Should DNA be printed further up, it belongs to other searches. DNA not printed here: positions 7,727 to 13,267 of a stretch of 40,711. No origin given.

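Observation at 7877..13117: Replisome in one polypeptide: family-B polymerase, primase-like region, zinc finger and SF2 helicase fused in a 1746-aa ORF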

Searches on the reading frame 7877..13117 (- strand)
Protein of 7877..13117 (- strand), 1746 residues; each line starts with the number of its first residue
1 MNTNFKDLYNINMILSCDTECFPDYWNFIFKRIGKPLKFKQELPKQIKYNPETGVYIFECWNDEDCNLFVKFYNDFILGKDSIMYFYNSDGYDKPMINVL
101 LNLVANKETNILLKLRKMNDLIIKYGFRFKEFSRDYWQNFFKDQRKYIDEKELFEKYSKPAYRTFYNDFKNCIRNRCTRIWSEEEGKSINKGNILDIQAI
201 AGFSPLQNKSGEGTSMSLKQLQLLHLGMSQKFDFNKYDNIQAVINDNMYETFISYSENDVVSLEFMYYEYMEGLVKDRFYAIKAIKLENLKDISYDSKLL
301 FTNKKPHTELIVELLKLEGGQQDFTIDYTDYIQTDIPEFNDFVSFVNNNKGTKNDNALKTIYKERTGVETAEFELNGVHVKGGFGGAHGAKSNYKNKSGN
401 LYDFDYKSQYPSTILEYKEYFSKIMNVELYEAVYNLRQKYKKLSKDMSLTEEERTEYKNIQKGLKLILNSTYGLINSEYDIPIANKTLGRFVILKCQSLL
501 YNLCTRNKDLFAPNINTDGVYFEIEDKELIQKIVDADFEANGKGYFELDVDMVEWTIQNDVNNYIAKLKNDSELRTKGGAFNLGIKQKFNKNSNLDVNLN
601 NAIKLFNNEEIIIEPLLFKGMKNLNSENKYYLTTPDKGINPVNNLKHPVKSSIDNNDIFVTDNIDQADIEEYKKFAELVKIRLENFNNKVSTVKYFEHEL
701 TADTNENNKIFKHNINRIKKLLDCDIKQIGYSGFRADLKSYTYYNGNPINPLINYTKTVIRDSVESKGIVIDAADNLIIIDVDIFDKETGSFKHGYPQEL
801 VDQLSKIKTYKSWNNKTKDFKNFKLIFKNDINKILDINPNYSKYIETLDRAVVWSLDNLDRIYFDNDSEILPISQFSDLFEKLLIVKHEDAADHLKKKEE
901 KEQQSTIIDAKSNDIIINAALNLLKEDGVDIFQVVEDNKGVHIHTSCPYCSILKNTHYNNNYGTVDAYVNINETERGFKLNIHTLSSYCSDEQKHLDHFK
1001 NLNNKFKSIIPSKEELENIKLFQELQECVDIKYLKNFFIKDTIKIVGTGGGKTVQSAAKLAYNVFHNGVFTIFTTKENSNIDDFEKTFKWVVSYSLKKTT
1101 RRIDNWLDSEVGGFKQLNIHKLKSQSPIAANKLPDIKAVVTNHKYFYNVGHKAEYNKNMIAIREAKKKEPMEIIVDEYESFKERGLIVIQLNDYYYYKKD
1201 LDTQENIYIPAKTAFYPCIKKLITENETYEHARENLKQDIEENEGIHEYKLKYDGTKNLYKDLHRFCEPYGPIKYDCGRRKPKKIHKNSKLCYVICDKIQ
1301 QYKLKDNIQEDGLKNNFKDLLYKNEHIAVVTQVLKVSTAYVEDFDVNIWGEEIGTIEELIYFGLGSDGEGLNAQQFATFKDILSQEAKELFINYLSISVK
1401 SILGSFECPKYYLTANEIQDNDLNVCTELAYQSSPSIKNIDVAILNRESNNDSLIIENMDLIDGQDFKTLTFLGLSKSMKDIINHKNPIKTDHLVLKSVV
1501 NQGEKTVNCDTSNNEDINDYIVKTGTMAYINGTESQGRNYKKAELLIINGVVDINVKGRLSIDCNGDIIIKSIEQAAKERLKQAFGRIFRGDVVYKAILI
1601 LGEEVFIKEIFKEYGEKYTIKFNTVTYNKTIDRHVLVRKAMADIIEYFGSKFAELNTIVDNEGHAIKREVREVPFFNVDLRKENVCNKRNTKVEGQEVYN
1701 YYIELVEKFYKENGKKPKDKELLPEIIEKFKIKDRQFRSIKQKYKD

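Call 3: search_protein_families(library=pfam, proteins=[window:7877-13117:-], max_evalue=1)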
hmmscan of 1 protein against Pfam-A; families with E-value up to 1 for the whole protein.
window:7877-13117:- (1746 aa): 0 families

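Call 4: search_protein_families(library=phrogs, proteins=[window:7877-13117:-], max_evalue=0.1)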
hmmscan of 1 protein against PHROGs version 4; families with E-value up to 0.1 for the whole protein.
window:7877-13117:- (1746 aa): 2 families
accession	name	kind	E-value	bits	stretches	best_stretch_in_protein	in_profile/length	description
phrog_1252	-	DNA, RNA and nucleotide metabolism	5.5e-41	141.8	1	7-601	47-536/663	DNA polymerase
phrog_8538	-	unknown function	0.0082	17.2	0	425-462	47-84/138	-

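Call 6: find_homologous_proteins(query=window:7877-13117:-, max_evalue=0.001)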
Query window:7877-13117:- (1746 aa): 12 proteins with E <= 0.001 among 5033 candidates.
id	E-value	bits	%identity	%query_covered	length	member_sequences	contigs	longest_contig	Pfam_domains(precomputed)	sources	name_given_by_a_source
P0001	0.0e+0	3914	99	100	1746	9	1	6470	-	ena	-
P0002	0.0e+0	2563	65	99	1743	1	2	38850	-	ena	-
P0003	0.0e+0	2336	61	100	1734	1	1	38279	-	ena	-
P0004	0.0e+0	2320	61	100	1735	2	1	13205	-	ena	-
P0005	0.0e+0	2306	61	100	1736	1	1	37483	-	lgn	-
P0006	0.0e+0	2269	60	99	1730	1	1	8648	-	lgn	-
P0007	0.0e+0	1930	54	100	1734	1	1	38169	-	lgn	-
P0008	0.0e+0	1776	57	85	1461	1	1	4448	-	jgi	jgi:hypothetical protein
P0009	0.0e+0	1745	50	100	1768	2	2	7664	-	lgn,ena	-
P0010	0.0e+0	1697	49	100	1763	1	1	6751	-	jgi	jgi:hypothetical protein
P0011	0.0e+0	1023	37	100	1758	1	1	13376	-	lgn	-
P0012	1.1e-204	701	37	68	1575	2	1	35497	PF00270.36,PF04851.22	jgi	jgi:hypothetical protein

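Call 7: search_solved_structures(query=window:7877-13117:-, max_evalue=10, show_alignments=3)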
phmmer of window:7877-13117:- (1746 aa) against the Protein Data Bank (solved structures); distinct sequences matched with E-value up to 10: 0.

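Call 9: search_solved_structures(query=A1, max_evalue=10, show_alignments=4)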
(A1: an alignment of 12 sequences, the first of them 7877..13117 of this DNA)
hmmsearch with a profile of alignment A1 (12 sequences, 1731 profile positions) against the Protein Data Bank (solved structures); distinct sequences matched with E-value up to 10: 12.
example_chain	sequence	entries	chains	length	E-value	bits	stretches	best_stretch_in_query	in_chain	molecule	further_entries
9mj5_S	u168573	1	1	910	8.7e-05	23.5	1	430-525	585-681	DNA polymerase alpha catalytic subunit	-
5iud_A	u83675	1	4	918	8.9e-05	23.4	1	430-525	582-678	DNA polymerase alpha catalytic subunit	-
4q5v_A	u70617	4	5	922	9e-05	23.4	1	430-525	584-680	DNA polymerase alpha catalytic subunit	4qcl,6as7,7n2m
8g99_A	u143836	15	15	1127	0.00012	23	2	430-532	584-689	DNA polymerase alpha catalytic subunit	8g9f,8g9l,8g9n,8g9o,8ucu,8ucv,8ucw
8vy3_C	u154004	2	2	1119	0.00015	22.6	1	430-525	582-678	DNA polymerase alpha catalytic subunit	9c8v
5exr_C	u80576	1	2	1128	0.00016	22.6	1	430-525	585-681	DNA polymerase alpha catalytic subunit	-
7u5c_C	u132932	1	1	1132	0.00016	22.6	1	430-525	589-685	DNA polymerase alpha catalytic subunit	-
8d0b_F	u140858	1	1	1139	0.00016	22.6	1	430-525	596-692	DNA polymerase alpha catalytic subunit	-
7opl_A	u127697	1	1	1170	0.00017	22.5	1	430-525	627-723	DNA polymerase alpha catalytic subunit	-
8d96_C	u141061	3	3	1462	0.0004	21.3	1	430-525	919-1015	DNA polymerase alpha catalytic subunit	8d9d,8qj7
8b9d_B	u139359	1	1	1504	0.00043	21.2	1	430-525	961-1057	DNA polymerase alpha catalytic subunit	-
8d0k_F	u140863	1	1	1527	0.00044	21.1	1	430-525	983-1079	DNA polymerase alpha catalytic subunit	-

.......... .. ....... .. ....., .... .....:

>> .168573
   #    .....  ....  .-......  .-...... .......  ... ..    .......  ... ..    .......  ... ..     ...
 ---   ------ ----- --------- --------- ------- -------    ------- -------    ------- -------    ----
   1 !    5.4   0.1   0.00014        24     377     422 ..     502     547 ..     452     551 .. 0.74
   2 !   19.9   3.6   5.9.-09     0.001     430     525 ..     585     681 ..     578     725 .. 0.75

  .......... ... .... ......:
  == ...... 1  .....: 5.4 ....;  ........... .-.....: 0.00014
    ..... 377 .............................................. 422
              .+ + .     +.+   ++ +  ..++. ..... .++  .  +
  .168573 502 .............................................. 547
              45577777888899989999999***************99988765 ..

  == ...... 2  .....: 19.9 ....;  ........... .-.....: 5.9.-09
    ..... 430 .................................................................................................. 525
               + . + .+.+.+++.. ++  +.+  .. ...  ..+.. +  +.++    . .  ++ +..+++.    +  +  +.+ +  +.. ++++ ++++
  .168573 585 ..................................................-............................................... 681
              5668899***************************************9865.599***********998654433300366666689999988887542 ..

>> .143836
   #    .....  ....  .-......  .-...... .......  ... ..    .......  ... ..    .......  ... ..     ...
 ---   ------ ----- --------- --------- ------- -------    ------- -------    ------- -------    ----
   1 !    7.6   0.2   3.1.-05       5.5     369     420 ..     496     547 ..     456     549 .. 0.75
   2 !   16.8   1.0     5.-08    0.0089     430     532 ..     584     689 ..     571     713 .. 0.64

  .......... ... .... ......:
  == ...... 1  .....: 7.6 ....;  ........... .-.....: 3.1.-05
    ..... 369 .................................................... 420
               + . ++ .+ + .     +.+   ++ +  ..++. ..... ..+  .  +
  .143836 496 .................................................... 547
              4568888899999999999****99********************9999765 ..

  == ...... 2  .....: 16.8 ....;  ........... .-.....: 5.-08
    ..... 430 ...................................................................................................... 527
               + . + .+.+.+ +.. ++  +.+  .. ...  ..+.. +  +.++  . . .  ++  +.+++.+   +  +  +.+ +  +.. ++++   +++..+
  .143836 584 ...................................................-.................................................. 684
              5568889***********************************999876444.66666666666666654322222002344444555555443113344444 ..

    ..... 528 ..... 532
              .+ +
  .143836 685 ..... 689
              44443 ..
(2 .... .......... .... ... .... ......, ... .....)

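Call 10: search_protein_families(library=pfam, alignment_id=A1, max_evalue=1)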
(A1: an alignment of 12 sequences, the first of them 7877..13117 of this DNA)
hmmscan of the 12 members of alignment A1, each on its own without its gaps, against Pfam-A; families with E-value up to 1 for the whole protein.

A. member 1, window:7877-13117:- (1746 aa): 0 families

B. families by the number of members that match (of 12 scanned): 9 families
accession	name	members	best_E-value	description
PF13518.12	HTH_28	2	0.21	Helix-turn-helix domain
PF00270.35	DEAD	1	7.4e-07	DEAD/DEAH box helicase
PF04851.21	ResIII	1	1.4e-06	Type III restriction enzyme, res subunit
PF10764.14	Gin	1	0.016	Inhibitor of sigma-G Gin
PF11271.13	PorA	1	0.027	Porin PorA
PF01436.27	NHL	1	0.14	NHL repeat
PF02142.27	MGS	1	0.17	MGS-like domain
PF24180.1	Avr2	1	0.17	Effector protein Avr2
PF16374.11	CIF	1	0.26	Cycle inhibiting factor (CIF)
